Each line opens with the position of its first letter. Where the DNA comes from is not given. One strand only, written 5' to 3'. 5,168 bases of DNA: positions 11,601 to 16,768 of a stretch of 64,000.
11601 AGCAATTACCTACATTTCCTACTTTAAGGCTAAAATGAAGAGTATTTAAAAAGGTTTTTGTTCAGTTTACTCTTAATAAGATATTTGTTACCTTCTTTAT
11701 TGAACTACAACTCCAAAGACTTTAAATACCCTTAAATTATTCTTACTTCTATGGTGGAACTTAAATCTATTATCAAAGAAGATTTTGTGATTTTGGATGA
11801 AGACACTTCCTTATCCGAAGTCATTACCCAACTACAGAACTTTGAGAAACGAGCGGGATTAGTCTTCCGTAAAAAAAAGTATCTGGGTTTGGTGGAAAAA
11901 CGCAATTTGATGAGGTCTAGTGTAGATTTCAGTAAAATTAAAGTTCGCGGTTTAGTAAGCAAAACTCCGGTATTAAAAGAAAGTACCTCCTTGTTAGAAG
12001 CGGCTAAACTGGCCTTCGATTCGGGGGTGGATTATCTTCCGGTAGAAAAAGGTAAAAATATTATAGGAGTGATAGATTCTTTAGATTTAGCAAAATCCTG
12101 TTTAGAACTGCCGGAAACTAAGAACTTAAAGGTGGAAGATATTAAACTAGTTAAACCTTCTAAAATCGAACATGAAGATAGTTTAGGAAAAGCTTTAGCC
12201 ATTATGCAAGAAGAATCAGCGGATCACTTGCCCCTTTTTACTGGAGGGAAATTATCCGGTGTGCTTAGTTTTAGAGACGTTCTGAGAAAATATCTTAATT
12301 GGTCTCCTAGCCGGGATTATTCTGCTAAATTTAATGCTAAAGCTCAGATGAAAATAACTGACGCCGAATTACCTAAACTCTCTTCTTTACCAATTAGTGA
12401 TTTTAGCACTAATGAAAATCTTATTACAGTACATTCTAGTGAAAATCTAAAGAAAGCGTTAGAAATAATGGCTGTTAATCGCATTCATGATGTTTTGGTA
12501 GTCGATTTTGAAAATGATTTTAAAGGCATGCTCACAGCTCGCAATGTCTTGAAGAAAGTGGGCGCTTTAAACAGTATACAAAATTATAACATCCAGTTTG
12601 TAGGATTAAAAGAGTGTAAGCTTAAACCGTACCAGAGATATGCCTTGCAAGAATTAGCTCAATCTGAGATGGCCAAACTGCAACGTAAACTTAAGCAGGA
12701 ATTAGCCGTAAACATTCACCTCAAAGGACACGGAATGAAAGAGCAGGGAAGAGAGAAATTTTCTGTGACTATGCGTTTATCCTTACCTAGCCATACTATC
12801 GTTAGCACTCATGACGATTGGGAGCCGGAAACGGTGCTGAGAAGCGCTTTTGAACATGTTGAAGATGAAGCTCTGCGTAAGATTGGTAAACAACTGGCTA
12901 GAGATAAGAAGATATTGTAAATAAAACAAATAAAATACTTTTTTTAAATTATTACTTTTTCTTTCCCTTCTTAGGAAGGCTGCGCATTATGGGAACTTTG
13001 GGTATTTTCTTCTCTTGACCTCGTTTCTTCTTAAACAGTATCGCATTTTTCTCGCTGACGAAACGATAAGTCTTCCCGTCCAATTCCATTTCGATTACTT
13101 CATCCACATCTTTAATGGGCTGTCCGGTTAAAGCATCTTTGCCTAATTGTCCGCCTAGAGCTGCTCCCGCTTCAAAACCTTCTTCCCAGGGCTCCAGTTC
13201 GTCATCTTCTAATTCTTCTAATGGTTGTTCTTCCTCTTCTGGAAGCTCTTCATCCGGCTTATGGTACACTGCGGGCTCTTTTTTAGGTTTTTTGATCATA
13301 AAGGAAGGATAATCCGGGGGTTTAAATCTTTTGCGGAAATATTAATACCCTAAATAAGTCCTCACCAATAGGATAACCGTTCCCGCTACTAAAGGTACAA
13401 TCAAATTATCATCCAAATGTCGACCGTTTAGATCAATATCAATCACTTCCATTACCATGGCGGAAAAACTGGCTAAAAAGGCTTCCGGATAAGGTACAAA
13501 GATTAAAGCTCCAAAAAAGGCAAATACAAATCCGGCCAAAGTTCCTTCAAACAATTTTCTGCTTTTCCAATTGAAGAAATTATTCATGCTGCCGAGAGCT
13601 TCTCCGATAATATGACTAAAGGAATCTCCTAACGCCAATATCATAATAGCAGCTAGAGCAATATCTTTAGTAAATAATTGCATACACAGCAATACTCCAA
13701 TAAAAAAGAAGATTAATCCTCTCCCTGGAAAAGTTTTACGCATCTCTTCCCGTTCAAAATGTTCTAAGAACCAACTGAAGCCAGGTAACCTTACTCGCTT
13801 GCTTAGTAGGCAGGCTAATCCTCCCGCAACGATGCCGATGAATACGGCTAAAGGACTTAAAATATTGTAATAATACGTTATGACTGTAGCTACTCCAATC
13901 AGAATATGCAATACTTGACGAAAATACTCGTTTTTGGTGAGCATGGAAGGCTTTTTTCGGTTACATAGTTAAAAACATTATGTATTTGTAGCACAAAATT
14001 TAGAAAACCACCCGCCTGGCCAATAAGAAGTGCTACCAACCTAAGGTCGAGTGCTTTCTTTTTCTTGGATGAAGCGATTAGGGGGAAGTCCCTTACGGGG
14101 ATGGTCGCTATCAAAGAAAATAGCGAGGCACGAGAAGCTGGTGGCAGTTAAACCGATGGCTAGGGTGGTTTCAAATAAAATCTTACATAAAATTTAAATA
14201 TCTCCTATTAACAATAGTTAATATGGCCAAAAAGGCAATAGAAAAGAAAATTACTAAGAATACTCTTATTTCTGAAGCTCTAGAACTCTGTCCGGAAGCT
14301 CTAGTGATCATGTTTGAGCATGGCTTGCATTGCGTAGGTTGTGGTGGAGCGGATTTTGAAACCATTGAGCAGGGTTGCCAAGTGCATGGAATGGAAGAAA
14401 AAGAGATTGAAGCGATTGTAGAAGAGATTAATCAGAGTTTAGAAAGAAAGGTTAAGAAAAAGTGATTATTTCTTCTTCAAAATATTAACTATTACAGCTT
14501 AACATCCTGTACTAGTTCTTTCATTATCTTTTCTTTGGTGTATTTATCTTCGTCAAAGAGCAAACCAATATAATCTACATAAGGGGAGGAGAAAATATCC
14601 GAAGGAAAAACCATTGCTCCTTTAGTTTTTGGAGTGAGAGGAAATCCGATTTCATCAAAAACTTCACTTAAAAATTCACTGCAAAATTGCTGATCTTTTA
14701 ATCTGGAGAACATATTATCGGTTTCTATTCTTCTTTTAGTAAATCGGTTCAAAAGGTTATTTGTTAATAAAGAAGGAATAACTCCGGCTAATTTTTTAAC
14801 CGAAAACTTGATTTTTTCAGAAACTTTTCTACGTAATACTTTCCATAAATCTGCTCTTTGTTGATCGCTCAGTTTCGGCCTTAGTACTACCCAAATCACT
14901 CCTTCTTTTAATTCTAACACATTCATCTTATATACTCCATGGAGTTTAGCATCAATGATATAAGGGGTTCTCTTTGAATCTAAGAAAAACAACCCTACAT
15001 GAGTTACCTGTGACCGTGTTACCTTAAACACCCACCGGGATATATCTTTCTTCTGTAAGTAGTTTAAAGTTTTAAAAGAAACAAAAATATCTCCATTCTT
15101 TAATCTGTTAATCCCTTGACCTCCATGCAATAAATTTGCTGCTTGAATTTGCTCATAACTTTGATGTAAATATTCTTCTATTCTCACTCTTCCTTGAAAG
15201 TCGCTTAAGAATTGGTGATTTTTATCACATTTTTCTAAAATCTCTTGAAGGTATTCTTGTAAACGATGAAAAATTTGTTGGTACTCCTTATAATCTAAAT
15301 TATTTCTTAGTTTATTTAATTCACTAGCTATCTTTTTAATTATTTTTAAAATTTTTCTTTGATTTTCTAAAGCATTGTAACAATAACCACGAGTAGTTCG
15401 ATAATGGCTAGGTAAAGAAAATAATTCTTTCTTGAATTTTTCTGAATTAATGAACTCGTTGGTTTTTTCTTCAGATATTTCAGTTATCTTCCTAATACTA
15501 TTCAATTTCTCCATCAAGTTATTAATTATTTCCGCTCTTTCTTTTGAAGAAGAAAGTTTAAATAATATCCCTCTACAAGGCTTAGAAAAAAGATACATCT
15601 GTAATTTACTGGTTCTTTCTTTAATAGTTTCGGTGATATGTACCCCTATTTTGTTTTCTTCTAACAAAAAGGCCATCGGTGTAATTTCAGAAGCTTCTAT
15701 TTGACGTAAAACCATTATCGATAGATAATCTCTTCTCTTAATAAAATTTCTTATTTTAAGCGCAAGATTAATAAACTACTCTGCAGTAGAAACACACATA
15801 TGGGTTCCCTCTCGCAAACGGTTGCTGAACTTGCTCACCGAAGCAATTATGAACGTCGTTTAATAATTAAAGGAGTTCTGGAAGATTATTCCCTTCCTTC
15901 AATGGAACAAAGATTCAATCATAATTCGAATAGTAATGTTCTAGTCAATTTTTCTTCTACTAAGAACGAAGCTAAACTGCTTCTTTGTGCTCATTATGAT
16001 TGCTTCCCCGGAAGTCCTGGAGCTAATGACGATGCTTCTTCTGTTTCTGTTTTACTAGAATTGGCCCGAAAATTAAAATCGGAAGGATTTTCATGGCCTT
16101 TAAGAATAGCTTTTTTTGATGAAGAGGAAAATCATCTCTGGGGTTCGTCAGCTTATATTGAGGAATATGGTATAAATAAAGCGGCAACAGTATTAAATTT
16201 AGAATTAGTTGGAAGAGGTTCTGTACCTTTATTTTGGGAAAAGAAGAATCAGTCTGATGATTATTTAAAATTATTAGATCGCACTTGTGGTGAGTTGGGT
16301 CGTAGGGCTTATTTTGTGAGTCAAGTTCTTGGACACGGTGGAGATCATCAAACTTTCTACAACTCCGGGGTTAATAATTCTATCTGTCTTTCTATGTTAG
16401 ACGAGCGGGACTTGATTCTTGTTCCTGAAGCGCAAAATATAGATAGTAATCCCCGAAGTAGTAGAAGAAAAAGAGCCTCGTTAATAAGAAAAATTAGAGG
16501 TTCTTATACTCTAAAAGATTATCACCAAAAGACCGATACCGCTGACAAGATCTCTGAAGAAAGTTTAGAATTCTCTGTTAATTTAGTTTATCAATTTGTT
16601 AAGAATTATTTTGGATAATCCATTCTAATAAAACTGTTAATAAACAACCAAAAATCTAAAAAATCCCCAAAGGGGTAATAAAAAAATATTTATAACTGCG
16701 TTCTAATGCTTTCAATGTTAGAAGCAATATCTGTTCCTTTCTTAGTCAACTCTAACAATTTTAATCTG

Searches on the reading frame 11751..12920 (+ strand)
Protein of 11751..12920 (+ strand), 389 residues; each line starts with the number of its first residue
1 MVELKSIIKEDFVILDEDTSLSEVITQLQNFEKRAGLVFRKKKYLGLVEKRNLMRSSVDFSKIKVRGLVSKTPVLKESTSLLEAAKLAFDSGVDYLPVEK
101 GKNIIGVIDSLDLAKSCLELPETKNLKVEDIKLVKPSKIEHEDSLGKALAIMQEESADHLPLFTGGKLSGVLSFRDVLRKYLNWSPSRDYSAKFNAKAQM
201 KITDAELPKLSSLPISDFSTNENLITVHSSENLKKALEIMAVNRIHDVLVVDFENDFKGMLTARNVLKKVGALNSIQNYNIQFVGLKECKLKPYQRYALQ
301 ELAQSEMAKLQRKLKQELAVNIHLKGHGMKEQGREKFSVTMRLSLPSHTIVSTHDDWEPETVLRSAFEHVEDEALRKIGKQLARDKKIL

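Call 74: search_protein_families(library=pfam, proteins=[window:11751-12920:+], max_evalue=0.001)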
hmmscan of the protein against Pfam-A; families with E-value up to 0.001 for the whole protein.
window:11751-12920:+ (389 aa): 1 family
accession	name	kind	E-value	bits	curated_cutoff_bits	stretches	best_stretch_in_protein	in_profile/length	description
PF00571.33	CBS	-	1.1e-29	102.9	24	3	216-270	2-55/57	CBS domain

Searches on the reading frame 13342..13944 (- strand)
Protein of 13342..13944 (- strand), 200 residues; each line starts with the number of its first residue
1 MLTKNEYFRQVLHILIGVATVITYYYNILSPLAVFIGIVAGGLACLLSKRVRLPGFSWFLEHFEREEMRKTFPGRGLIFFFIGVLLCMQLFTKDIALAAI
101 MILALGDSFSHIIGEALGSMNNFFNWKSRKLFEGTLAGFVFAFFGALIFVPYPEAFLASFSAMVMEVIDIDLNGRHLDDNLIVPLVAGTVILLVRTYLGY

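Call 72: search_protein_families(library=pfam, proteins=[window:13342-13944:-], max_evalue=0.001)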
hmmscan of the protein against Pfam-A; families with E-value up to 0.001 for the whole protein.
window:13342-13944:- (200 aa): 1 family
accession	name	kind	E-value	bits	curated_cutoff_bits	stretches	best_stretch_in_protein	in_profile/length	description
PF08507.15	COPI_assoc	-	0.00097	19.6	30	1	11-105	13-100/130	COPI associated protein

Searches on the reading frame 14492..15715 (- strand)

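Call 12: search_protein_families(library=pfam, proteins=[window:14492-15715:-], max_evalue=0.01)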
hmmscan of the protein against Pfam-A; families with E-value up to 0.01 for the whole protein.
window:14492-15715:- (407 aa): 1 family
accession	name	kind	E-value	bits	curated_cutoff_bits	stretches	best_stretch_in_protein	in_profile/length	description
PF05708.18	Peptidase_C92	-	0.00076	20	27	0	221-357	16-122/166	Permuted papain-like amidase enzyme, YaeF/YiiX, C92 family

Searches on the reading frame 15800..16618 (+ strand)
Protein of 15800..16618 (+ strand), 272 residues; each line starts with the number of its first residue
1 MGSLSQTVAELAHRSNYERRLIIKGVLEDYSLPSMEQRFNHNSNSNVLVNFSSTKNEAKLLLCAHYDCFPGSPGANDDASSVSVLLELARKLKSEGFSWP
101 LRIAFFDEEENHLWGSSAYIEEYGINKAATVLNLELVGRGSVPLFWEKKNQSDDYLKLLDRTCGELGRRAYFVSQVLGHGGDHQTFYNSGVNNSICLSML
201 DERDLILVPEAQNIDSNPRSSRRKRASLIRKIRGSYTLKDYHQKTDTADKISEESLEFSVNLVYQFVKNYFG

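Call 12: search_protein_families(library=pfam, proteins=[window:15800-16618:+], max_evalue=0.01)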
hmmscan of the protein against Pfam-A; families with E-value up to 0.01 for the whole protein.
window:15800-16618:+ (272 aa): 3 families
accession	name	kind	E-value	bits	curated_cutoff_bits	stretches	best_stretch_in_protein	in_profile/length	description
PF04389.22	Peptidase_M28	-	3.6e-30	105.6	21.3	1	46-265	1-191/193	Peptidase family M28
PF16254.10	DUF4910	-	2.7e-06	26.8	26.6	1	55-196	66-202/247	Domain of unknown function (DUF4910)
PF01546.33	Peptidase_M20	-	0.00057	20.3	24.6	1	73-126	31-90/206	Peptidase family M20/M25/M40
